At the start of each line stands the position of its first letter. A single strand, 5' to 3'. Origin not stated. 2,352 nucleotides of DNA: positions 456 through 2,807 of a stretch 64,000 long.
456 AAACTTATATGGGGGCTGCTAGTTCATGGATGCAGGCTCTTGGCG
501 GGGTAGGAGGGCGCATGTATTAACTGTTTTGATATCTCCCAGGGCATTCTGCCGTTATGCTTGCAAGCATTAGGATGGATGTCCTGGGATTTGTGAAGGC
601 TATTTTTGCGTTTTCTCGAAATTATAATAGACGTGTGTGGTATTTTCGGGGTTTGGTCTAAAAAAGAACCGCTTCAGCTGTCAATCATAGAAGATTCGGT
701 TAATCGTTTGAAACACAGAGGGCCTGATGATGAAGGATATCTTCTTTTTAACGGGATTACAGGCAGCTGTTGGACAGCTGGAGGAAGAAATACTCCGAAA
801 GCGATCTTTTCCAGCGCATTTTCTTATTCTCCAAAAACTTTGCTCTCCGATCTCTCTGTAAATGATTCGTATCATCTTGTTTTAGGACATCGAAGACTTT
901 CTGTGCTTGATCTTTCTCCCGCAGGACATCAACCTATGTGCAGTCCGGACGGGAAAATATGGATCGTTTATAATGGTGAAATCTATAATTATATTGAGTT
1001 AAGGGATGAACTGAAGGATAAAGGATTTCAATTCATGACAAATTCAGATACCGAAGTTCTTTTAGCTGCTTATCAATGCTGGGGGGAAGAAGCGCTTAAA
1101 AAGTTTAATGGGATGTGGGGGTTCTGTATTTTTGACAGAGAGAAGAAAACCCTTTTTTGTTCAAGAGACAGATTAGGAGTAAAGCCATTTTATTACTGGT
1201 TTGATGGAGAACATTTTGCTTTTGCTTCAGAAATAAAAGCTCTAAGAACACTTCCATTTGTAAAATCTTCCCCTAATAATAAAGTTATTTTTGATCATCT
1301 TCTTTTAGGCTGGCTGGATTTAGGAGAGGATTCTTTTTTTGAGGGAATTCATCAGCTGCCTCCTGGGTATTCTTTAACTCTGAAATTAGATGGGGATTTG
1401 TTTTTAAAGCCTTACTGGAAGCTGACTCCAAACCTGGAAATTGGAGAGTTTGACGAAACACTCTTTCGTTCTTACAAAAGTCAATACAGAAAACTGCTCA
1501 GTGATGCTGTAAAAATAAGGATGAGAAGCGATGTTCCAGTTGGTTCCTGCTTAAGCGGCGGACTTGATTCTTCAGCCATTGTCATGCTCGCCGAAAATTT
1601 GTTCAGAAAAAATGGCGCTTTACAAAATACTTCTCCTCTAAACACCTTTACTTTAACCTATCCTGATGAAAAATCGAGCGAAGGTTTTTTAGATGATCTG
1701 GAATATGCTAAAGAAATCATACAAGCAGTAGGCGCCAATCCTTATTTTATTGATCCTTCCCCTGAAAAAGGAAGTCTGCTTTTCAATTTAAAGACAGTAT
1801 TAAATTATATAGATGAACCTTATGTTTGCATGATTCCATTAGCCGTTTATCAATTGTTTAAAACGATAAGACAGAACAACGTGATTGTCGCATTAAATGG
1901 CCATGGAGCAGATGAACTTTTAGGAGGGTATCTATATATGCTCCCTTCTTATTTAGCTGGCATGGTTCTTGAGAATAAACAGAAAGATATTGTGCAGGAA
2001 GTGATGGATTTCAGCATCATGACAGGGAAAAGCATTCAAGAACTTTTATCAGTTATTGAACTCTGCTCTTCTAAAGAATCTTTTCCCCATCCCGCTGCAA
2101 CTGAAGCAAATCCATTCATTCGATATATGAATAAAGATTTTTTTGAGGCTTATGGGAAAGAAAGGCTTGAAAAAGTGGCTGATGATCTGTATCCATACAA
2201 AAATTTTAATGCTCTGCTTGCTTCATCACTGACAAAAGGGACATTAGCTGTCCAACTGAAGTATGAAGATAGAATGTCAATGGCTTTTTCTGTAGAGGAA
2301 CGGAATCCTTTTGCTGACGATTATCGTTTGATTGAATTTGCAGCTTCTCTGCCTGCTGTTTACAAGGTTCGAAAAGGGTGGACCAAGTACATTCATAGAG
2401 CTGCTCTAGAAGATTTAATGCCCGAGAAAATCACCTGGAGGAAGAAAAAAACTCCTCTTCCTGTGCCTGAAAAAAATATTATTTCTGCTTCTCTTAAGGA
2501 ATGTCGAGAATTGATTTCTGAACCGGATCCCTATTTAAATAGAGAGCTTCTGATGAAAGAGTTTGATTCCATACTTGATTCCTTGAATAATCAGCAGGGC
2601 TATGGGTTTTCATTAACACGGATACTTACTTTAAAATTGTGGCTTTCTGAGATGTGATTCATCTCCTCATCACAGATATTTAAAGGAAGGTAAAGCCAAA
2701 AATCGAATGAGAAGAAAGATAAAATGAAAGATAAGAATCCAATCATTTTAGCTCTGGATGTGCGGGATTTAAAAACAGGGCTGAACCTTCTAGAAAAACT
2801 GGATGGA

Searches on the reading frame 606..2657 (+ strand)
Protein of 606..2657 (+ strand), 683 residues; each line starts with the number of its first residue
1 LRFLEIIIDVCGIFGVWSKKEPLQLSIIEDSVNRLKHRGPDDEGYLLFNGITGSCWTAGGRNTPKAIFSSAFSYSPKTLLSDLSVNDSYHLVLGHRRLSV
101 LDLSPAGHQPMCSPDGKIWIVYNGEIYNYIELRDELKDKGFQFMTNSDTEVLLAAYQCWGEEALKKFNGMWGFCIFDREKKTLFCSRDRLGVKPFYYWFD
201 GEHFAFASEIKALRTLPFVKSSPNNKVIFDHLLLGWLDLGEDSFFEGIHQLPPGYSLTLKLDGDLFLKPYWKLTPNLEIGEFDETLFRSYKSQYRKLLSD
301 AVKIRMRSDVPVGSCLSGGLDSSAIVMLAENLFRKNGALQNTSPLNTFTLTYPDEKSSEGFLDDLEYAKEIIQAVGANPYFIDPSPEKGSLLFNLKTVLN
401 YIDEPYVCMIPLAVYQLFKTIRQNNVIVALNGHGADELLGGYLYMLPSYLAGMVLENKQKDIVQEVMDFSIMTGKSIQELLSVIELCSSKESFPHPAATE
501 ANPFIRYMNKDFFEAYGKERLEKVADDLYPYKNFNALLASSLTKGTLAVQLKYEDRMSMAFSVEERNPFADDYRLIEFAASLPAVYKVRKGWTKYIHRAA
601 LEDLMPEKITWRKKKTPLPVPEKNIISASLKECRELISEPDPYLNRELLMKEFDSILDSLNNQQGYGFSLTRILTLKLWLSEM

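Call 7: search_protein_families(library=pfam, proteins=[window:606-2657:+], max_evalue=0.001)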
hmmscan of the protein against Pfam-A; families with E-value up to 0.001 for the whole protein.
window:606-2657:+ (683 aa): 4 families
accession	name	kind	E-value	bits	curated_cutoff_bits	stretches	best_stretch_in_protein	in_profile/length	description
PF00733.27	Asn_synthase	-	4e-60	204.8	21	1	294-680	2-353/354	Asparagine synthase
PF13537.11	GATase_7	-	6.2e-47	159.1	25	1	95-214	1-122/123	Glutamine amidotransferase domain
PF13522.11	GATase_6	-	1.9e-42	144.8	27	1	90-209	11-130/130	Glutamine amidotransferase domain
PF12481.13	DUF3700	-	0.0003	20.8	27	0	117-203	76-165/228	Aluminium induced protein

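Call 58: find_encoding_contigs(protein=window:606-2657:+, flank=10000, max_places=1)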
Protein window:606-2657:+ (683 aa): 8 contigs read that carry it; 1 place shown.
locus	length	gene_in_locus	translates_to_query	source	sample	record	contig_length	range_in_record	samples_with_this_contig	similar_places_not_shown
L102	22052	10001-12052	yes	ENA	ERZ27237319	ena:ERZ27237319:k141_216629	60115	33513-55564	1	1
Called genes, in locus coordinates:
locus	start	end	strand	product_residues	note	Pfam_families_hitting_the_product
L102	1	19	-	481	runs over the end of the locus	PF02347:GDC-P, PF21478:GcvP2_C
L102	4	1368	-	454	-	PF02347:GDC-P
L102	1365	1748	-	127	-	PF01597:GCV_H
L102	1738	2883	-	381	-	PF01571:GCV_T, PF08669:GCV_T_C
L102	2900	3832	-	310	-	PF00551:Formyl_trans_N, PF02911:Formyl_trans_C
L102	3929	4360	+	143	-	PF02472:ExbD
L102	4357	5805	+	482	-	PF03544:TonB_C, PF25062:ARM_TT21_N (faint), PF24575:TPR_Slam (faint), PF25063:ARM_TT21_C (faint), PF25064:ARM_TT21_5th (faint), PF13414:TPR_11 (weak), PF13432:TPR_16 (weak), PF23914:TPR_CcmH_CycH (weak), +15 more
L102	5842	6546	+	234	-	PF01618:MotA_ExbB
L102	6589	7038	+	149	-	PF02472:ExbD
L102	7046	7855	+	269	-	PF13103:TonB_2 (weak), PF03544:TonB_C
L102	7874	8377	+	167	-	PF00583:Acetyltransf_1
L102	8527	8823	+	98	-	-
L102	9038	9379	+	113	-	-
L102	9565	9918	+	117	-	-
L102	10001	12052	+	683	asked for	PF13522:GATase_6, PF13537:GATase_7, PF00733:Asn_synthase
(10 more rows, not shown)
